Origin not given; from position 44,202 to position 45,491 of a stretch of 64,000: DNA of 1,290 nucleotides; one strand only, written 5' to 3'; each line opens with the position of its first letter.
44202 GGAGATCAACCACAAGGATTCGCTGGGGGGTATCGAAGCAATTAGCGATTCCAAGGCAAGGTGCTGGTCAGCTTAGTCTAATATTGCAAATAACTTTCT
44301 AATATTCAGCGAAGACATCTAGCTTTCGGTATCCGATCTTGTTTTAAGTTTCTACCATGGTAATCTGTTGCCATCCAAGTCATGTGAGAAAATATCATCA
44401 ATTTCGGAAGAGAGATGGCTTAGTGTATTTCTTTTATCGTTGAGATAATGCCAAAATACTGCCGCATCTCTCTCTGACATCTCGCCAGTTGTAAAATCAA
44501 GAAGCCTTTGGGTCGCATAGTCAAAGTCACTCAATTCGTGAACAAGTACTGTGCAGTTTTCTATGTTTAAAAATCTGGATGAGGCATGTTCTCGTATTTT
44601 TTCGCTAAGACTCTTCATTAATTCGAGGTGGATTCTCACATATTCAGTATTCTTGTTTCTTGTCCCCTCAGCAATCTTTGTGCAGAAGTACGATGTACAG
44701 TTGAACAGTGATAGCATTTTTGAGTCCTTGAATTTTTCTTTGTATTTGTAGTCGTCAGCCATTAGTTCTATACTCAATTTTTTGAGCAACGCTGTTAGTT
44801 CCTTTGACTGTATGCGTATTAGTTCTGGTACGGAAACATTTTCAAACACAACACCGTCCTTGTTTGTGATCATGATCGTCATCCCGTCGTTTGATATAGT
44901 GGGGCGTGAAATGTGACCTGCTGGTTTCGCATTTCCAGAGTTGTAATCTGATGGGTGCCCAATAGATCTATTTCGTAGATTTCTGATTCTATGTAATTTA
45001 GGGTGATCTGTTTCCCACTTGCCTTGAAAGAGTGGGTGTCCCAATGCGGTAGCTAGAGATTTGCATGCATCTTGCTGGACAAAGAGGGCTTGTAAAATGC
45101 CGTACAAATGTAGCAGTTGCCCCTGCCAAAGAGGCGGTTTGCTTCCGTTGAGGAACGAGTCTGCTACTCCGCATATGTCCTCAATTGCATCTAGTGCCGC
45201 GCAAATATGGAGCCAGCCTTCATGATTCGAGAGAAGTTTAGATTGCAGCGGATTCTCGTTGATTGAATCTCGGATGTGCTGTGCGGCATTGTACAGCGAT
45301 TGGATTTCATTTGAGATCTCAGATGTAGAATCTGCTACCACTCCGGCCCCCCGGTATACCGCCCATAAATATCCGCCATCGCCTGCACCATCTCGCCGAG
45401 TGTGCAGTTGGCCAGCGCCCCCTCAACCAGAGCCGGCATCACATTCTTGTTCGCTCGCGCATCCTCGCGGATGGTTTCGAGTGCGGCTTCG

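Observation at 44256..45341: Low-GC single-gene island welded onto the stop codon of the mutase gene, encoding an orphan HEPN-like protein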

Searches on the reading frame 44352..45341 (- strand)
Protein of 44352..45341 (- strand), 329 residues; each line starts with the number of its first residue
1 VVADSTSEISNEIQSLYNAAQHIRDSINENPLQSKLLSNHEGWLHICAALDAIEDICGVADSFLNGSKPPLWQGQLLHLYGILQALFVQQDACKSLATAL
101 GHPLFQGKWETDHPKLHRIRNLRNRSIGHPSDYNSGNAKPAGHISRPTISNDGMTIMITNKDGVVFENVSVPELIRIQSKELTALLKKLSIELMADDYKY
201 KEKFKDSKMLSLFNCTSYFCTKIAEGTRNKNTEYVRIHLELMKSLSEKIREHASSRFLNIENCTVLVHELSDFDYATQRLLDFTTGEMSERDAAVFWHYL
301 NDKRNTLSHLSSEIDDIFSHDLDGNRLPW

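Call 4: search_protein_families(library=pfam, proteins=[window:44352-45341:-], max_evalue=1)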
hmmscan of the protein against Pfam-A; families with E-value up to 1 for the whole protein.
window:44352-45341:- (329 aa): 2 families
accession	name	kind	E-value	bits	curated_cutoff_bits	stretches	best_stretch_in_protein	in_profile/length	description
PF17980.7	ADD_DNMT3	-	0.18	12.2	26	0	92-107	22-37/56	DNMT3, cysteine rich ADD domain, GATA1-like zinc finger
PF01287.26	eIF-5a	-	0.25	12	24.2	0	149-174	12-36/69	Eukaryotic elongation factor 5A hypusine, DNA-binding OB fold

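Call 5: search_protein_families(library=padloc, proteins=[window:44352-45341:-], max_evalue=10)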
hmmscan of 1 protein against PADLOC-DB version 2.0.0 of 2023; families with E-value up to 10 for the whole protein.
window:44352-45341:- (329 aa): 0 families

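Call 6: search_protein_families(library=ncbifam, proteins=[window:44352-45341:-], max_evalue=1)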
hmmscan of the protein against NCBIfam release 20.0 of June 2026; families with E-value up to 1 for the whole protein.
window:44352-45341:- (329 aa): 0 families

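Call 7: find_homologous_proteins(query=window:44352-45341:-, max_evalue=0.01)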
Query window:44352-45341:- (329 aa): 36 proteins with E <= 0.01 among 1400 candidates.
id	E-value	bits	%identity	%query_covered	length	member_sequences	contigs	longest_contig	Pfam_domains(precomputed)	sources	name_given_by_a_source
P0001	1.6e-220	749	100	100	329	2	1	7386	-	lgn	-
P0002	5.6e-38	149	32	92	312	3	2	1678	-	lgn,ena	-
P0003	2.5e-34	137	32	92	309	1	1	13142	-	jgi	jgi:hypothetical protein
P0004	4.8e-34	136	32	92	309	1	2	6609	-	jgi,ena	jgi:hypothetical protein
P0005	7.2e-30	122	30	92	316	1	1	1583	-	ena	-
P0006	1.3e-29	121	31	88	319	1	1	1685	-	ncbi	-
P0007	2.8e-29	120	30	94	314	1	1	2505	-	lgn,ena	-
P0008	7.9e-29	119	31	94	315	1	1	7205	-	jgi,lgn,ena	-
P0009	4.3e-28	116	29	94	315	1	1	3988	-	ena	-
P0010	3.0e-27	114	30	94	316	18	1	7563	-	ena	-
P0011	4.0e-27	113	30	92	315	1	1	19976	-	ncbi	-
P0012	4.6e-27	113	33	78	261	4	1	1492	-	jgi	-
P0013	1.3e-26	112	32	93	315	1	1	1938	-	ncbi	-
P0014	3.7e-26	110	32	91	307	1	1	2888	-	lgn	-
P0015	8.1e-26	109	28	94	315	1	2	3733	-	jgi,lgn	jgi:hypothetical protein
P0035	6.7e-14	70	32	60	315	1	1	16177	-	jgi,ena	jgi:hypothetical protein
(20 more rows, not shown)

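Call 9: search_solved_structures(query=window:44352-45341:-, max_evalue=10)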
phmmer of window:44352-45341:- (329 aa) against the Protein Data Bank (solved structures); distinct sequences matched with E-value up to 10: 0.

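Call 12: search_protein_families(library=phrogs, proteins=[window:44352-45341:-], max_evalue=1)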
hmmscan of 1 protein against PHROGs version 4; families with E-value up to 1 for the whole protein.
window:44352-45341:- (329 aa): 2 families
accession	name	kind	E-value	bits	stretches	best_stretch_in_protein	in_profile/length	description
phrog_22325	-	unknown function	0.019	15.4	1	182-254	141-211/220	-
phrog_38858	-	unknown function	0.27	12.5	1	152-178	36-61/66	-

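Call 13: search_solved_structures(query=A1, max_evalue=10, show_alignments=3)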
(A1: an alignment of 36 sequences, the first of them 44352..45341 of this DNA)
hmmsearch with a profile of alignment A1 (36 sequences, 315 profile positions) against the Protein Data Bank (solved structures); distinct sequences matched with E-value up to 10: 5.
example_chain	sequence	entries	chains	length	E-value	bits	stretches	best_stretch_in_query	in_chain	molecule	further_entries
8qae_A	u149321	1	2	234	0.44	12.8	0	183-274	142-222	sc-apCC-6-SLLA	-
4cxf_B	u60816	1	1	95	2.3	10.4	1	4-39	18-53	CNRY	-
9nze_A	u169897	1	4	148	5.1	9.3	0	199-277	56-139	De novo designed protein, EPIC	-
9nzg_A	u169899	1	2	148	6.1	9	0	199-277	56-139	De novo designed protein, EPIC Q51N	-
8f5h_A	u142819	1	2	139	9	8.5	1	172-253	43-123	S2hlx_EX_19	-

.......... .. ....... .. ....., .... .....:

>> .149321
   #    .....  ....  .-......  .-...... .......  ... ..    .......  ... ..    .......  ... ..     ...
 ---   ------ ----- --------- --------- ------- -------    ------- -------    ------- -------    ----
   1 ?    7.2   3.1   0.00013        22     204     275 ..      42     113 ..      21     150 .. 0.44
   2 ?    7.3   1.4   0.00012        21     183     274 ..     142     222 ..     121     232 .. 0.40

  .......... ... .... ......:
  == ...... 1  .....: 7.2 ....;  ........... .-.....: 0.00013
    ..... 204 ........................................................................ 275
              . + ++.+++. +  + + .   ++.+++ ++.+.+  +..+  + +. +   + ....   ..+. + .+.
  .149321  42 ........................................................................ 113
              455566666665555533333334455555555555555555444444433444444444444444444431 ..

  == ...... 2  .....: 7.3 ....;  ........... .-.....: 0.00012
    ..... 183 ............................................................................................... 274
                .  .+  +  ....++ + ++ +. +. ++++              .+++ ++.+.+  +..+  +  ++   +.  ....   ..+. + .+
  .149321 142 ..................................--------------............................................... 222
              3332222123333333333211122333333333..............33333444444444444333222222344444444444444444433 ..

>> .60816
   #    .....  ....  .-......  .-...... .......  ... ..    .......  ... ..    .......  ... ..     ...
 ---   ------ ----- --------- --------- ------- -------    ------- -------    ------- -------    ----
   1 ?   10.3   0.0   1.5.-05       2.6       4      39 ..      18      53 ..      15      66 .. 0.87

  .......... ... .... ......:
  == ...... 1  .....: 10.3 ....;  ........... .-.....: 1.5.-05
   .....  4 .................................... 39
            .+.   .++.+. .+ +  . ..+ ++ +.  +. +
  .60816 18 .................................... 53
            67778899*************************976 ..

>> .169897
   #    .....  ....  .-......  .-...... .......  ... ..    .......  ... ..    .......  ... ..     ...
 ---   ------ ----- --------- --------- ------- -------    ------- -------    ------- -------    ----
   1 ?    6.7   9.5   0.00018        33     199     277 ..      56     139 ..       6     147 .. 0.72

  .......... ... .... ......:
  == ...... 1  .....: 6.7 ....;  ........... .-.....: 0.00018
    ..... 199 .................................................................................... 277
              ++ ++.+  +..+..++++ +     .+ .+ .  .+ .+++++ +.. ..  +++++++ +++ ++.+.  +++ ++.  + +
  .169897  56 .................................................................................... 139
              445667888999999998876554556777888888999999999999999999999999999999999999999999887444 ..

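Call 14: find_encoding_contigs(protein=P0011, flank=8000, max_places=3)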
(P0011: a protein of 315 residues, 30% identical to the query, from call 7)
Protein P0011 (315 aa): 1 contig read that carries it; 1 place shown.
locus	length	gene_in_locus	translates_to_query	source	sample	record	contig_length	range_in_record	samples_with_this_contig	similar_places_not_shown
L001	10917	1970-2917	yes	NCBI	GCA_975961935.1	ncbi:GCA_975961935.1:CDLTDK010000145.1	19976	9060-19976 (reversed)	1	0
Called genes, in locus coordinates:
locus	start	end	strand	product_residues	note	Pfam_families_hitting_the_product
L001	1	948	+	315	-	?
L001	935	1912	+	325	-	PF02445:NadA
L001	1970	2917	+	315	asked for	-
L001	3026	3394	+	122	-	PF01925:TauE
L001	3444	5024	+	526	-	PF00890:FAD_binding_2, PF01266:DAO (weak), PF02910:Succ_DH_flav_C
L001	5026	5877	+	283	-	PF02749:QRPTase_N, PF01729:QRPTase_C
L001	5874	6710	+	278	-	PF02811:PHP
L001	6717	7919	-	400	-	PF09594:GT87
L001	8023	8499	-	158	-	PF02580:Tyr_Deacylase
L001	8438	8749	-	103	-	PF09723:Zn_ribbon_8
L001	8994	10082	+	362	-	PF02547:Queuosine_synth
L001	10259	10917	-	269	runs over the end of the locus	-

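Call 15: find_encoding_contigs(protein=P0003, flank=8000, max_places=3)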
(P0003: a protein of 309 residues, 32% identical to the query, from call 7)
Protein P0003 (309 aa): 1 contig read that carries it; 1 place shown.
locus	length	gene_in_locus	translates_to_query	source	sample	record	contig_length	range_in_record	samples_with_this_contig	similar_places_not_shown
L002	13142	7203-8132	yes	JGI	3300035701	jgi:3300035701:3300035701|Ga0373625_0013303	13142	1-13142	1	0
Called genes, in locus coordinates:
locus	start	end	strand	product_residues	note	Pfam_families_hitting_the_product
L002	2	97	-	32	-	?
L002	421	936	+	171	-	PF13551:HTH_29, PF13565:HTH_32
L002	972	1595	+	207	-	PF13358:DDE_3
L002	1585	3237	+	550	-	PF00456:Transketolase_N, PF13292:DXP_synthase_N (faint), PF02779:Transket_pyr, PF02780:Transketolase_C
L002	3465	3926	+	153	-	-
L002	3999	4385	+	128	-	PF04126:Cyclophil_like, PF18050:Cyclophil_like2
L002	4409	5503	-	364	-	PF01784:DUF34_NIF3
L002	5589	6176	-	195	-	PF03167:UDG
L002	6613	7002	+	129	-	-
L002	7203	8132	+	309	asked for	-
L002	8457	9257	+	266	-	-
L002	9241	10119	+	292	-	PF08843:AbiEii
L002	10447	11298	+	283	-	PF12838:Fer4_7 (faint), PF14697:Fer4_21 (faint), PF13187:Fer4_9 (weak)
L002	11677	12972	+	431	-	PF13173:AAA_14, PF13635:DUF4143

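Call 16: find_encoding_contigs(protein=P0035, flank=8000, max_places=3)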
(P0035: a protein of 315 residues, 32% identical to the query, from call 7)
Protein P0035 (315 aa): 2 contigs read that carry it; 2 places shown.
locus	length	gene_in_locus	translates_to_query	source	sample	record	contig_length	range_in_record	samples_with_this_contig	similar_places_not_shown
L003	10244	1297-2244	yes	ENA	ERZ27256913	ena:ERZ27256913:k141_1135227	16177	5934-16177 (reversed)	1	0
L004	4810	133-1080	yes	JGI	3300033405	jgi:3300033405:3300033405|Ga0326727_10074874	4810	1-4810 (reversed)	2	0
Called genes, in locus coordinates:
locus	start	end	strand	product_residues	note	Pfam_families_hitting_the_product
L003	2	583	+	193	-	?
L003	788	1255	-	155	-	PF13365:Trypsin_2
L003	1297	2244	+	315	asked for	-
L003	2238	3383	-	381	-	PF05496:RuvB_N, PF07728:AAA_5 (faint), PF00004:AAA, PF17864:AAA_lid_4, PF01844:HNH, PF14279:HNH_5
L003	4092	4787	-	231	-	-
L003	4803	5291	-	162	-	-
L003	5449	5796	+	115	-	-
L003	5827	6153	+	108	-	-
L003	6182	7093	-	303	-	PF07963:N_methyl (weak)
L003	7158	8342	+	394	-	PF13360:PQQ_2 (faint)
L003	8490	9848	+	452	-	PF03331:LpxC, PF07977:FabA, PF22817:ApeP-like, PF22818:ApeI-like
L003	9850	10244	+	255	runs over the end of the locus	PF00132:Hexapep, PF25084:LbH_EIF2B (faint), PF25087:GMPPB_C (weak), PF00132:Hexapep, PF13720:Acetyltransf_11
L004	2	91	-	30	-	?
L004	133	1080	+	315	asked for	-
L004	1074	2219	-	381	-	PF05496:RuvB_N, PF07728:AAA_5 (faint), PF00004:AAA, PF17864:AAA_lid_4, PF01844:HNH, PF14279:HNH_5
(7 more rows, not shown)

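Call 18: search_protein_representatives(protein=window:44352-45341:-)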
Query: 329 residues. Proteins with E-value up to 0.001 (for the whole library): 1055; up to 1e-10: 573; up to 1e-30: 7. The best 150 are listed.
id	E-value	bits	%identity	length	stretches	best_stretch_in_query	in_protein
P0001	5.0e-221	748.6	100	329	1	1-329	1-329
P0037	4.0e-54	200.2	44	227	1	50-277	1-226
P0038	2.3e-33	132.0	40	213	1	154-329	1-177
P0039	5.9e-33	130.7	34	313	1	20-322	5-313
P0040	1.7e-31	125.9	32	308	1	15-319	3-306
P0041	7.5e-31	123.8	31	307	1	21-319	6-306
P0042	9.3e-31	123.4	29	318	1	21-316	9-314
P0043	1.1e-30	123.3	29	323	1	9-320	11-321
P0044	4.3e-30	121.3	34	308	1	21-318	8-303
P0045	5.1e-30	121.0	31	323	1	18-323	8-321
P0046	9.0e-30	120.2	30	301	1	22-319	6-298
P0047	2.6e-29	118.7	31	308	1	19-318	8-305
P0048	3.8e-29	118.1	29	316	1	12-322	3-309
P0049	6.7e-29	117.4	31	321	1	20-315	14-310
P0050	2.4e-28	115.5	33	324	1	21-321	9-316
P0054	9.3e-28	113.6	31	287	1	43-318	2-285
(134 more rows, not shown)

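Call 19: predict_structure(alignment_id=A1)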
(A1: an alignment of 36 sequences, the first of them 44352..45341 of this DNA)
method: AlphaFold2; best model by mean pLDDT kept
length: 329 residues; sequences in the alignment: 36
mean_pLDDT: 89.9   pTM: 0.81
mean pLDDT of the five models: 89.9, 89.7, 89.0, 88.7, 88.3
residues with pLDDT >= 90: 225; 70-90: 77; 50-70: 21; < 50: 6
segments of 3 or more residues with pLDDT < 50: none
pLDDT, mean of each block of 10 residues (from residue 1): 82 98 90 85 95 98 87 82 96 94 82 93 78 55 88 89 92 97 96 89 93 96 97 97 97 92 94 98 97 98 98 90 54
secondary structure, 60 per line:
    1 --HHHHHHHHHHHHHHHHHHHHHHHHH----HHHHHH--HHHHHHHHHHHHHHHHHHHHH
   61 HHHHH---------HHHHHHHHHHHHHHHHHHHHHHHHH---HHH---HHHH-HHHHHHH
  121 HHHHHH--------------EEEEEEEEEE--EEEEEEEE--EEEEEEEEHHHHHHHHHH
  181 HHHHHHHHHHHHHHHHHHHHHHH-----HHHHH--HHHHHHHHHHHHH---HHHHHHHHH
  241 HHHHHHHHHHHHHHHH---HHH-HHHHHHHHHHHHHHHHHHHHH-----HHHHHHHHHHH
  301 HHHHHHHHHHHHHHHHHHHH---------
elements in order: H3-27 H32-37 H40-65 H75-99 H109-112 H114-126 E141-150 E153-160 E163-170 H171-203 H209-213 H216-228 H232-256 H264-284 H290-320

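Call 20: search_protein_families(library=pfam, alignment_id=A1, max_evalue=1)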
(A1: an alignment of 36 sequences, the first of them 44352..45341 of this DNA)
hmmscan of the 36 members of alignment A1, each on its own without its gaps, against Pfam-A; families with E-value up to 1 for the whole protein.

A. member 1, window:44352-45341:- (329 aa): 2 families
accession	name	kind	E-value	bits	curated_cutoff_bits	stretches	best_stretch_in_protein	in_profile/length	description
PF17980.7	ADD_DNMT3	-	0.18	12.2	26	0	92-107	22-37/56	DNMT3, cysteine rich ADD domain, GATA1-like zinc finger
PF01287.26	eIF-5a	-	0.25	12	24.2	0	149-174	12-36/69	Eukaryotic elongation factor 5A hypusine, DNA-binding OB fold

B. families by the number of members that match (of 36 scanned): 46 families (the first 25 are shown)
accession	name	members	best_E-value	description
PF20072.4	DUF6468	4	0.05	Domain of unknown function (DUF6468)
PF13495.12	Phage_int_SAM_4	3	0.036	Phage integrase, N-terminal SAM-like domain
PF03232.19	COQ7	3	0.1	Ubiquinone biosynthesis protein COQ7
PF12998.12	ING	3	0.13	Inhibitor of growth proteins N-terminal histone-binding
PF05190.23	MutS_IV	2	0.0016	MutS family domain IV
PF17107.11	SesA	2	0.021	N-terminal domain on NACHT_NTPase and P-loop NTPases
PF17363.7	DUF5388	2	0.027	Family of unknown function (DUF5388)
PF12830.13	Nipped-B_C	2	0.092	Sister chromatid cohesion C-terminus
PF06546.16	Vert_HS_TF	1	0.0019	Vertebrate heat shock transcription factor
PF03999.17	MAP65_ASE1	1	0.0029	Microtubule associated protein (MAP65/ASE1 family)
PF15386.11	Tantalus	1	0.0041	Drosophila Tantalus-like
PF10915.13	DUF2709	1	0.0067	Protein of unknown function (DUF2709)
PF00714.22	IFN-gamma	1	0.0086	Interferon gamma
PF18734.6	HEPN_AbiU2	1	0.012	AbiU2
PF23731.1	ARM_ECM29_C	1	0.019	ECM29, C-terminal ARM-like repeats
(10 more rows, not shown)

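Call 23: fold_search(model_id=the predicted structure, library=pdb)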
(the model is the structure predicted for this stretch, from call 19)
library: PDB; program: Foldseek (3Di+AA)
matches with E <= 10: 426; with E <= 0.001: 0
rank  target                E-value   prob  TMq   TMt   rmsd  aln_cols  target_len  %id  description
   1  9d3e_A                1.2e-01  0.89  0.28  0.26  14.0       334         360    8  Cryo-EM structure of CCR6 bound by SQA1 and OXM2 (released 2024-09-11)
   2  5v54_B                1.5e-01  0.87  0.33  0.29  12.1       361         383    9  Crystal structure of 5-HT1B receptor in complex with methiothepin (released 2018-02-07)
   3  6ps7                  1.7e-01  0.80  0.29  0.26  12.9       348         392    8  XFEL A2aR structure by ligand exchange from LUF5843 to ZM241385. (released 2019-11-13)
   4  6aqf                  2.2e-01  0.66  0.27  0.23  13.6       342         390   10  Crystal structure of A2AAR-BRIL in complex with the antagonist ZM241385 produced from Pichia pastoris (released 2018-01-10)
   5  8c9w                  2.3e-01  0.60  0.25  0.22  13.8       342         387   10  Crystal structure of the adenosine A2A receptor (construct A2A-PSB2-bRIL) complexed with Etrumadenant at the orthosteric (released 2023-07-12)
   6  7px4                  2.5e-01  0.69  0.26  0.23  14.3       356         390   11  Crystal structure of the adenosine A2A receptor (A2A-PSB1-bRIL) in complex with preladenant conjugate PSB-2113 (released 2022-03-02)
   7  8ynt_R                2.5e-01  0.69  0.30  0.27  12.2       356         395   10  Cryo-EM structure of SNAP-94847-bound MCHR1, S2 state (released 2024-12-18)
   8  3pik                  2.6e-01  0.13  0.15  0.13  30.5       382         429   10  Outer membrane protein CusC (released 2011-02-02)
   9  4k1n_A                2.7e-01  0.38  0.26  0.17  26.1       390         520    9  Crystal structure of full-length mouse alphaE-catenin (released 2013-05-01)
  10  5olo                  3.3e-01  0.63  0.28  0.25  13.3       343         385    9  Structure of the A2A-StaR2-bRIL562-Tozadenant complex at 3.1A obtained from in meso soaking experiments. (released 2018-01-17)
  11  5iu4                  3.3e-01  0.57  0.26  0.22  15.1       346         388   11  Crystal structure of stabilized A2A adenosine receptor A2AR-StaR2-bRIL in complex with ZM241385 at 1.7A resolution (released 2016-06-29)
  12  4iaq                  3.3e-01  0.54  0.26  0.24  13.9       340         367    8  Crystal structure of the chimeric protein of 5-HT1B-BRIL in complex with dihydroergotamine (PSI Community Target) (released 2013-03-13)
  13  9iya_A                3.3e-01  0.41  0.25  0.23  17.3       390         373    9  Cryo-EM structure of GPR55-Fab-Nb-ONO-9710531 complex (released 2025-01-01)
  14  8jj8                  3.7e-01  0.72  0.33  0.31  12.1       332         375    8  Cryo-EM structure of the beta2AR-mBRIL/1b3 Fab/Glue complex with a partial agonist (released 2023-09-06)
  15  4iar                  3.9e-01  0.66  0.31  0.28  11.8       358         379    8  Crystal structure of the chimeric protein of 5-HT1B-BRIL in complex with ergotamine (PSI Community Target) (released 2013-03-13)
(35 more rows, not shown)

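Call 28: find_encoding_contigs(protein=window:44352-45341:-, flank=8000, max_places=4)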
Protein window:44352-45341:- (329 aa): 1 contig read that carries it; 1 place shown.
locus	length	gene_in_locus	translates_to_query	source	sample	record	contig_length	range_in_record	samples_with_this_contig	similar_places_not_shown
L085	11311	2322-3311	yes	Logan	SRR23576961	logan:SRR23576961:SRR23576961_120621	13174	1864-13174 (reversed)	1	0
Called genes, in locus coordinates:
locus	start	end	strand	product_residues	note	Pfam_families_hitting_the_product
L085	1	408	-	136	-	?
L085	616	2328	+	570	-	PF01642:MM_CoA_mutase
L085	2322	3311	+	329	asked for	-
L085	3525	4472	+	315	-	-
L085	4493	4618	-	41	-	-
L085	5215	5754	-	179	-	-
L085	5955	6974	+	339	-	PF13432:TPR_16 (weak), PF22316:ABhydrolase-like_N (faint), PF00561:Abhydrolase_1 (weak), PF07859:Abhydrolase_3 (faint), PF00326:Peptidase_S9 (faint), PF02230:Abhydrolase_2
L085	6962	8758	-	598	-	PF13522:GATase_6, PF13537:GATase_7, PF00733:Asn_synthase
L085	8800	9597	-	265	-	PF00565:SNase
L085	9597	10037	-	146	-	-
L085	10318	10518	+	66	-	-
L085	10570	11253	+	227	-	PF07719:TPR_2 (faint), PF13428:TPR_14 (faint), PF13181:TPR_8 (faint), PF14559:TPR_19 (faint)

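Call 39: search_protein_families(library=pfam, alignment_id=A3, max_evalue=1)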
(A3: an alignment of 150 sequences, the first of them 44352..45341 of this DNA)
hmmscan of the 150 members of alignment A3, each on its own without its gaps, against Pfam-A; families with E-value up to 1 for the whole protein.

A. member 1, window:44352-45341:- (329 aa): 2 families
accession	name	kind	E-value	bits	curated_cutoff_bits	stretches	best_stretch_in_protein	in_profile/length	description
PF17980.7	ADD_DNMT3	-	0.18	12.2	26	0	92-107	22-37/56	DNMT3, cysteine rich ADD domain, GATA1-like zinc finger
PF01287.26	eIF-5a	-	0.25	12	24.2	0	149-174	12-36/69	Eukaryotic elongation factor 5A hypusine, DNA-binding OB fold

B. families by the number of members that match (of 150 scanned): 163 families (the first 25 are shown)
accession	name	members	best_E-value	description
PF18734.6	HEPN_AbiU2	9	0.0072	AbiU2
PF17107.11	SesA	5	0.016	N-terminal domain on NACHT_NTPase and P-loop NTPases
PF17363.7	DUF5388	5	0.027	Family of unknown function (DUF5388)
PF20520.3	Ac45-VOA1_TM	3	0.0041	V0 complex accessory subunit Ac45/VOA1 transmembrane domain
PF09373.15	PMBR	3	0.17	Pseudomurein-binding repeat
PF23295.1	Arm_4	2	0.012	Armadillo-like repeats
PF16853.11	CDC13_N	2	0.026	Cell division control protein 13 N-terminus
PF14312.12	FG-GAP_2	2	0.029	FG-GAP repeat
PF13991.11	BssS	2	0.054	BssS protein family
PF16752.10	TBCC_N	2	0.06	Tubulin-specific chaperone C N-terminal domain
PF16517.10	Nore1-SARAH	2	0.077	Novel Ras effector 1 C-terminal SARAH (Sav/Rassf/Hpo) domain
PF24850.1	CC_BshC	2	0.083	Bacillithiol biosynthesis BshC, C-terminal coiled-coil domain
PF09177.16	STX6_10_61_N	2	0.098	Syntaxin 6/10/61, N-terminal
PF13215.11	DUF4023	2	0.12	Protein of unknown function (DUF4023)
PF06840.17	PDC10_C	2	0.13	Programmed cell death protein 10, C-terminal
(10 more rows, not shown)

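Call 40: search_solved_structures(query=A3, max_evalue=10)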
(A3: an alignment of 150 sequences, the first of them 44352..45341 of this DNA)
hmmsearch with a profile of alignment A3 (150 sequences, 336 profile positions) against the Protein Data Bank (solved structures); distinct sequences matched with E-value up to 10: 14.
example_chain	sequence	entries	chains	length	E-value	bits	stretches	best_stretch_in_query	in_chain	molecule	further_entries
8x5p_A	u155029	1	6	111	0.12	14.6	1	189-292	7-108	Spike protein S2,EK1 peptide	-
5zuv_A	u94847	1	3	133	0.18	14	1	6-60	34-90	Spike glycoprotein,Spike glycoprotein,inhibitor EK1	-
7rkc_A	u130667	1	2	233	0.23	13.6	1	206-298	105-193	D_3_633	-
8tm9_A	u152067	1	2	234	0.49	12.5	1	211-298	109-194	D_3_633_8x peptide bound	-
8tlp_A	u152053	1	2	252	0.6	12.3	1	211-298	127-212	D_3_633_8x, no peptide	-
9hac_B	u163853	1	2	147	0.64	12.2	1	175-287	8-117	BBF-14_binder4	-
9fw5_A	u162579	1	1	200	1.3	11.2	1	231-285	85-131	Retroaldolase 17 (RAD17)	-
3sza_A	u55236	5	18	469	1.4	11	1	246-297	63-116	Aldehyde dehydrogenase, dimeric NADP-preferring | Aldehyde dehydrogenase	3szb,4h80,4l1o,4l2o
8fit_A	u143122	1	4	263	1.6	10.8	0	218-303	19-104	cs074A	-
10pq_A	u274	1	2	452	1.7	10.8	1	254-299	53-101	Aldehyde dehydrogenase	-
9pxh_A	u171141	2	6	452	1.7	10.8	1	254-299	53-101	Aldehyde dehydrogenase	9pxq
8f5h_A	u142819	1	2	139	2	10.5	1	203-303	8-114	S2hlx_EX_19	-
4cxf_B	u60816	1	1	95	2.3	10.3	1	9-48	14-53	CNRY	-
8fbj_A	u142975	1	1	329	7.3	8.7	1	203-316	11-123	KWOCA_60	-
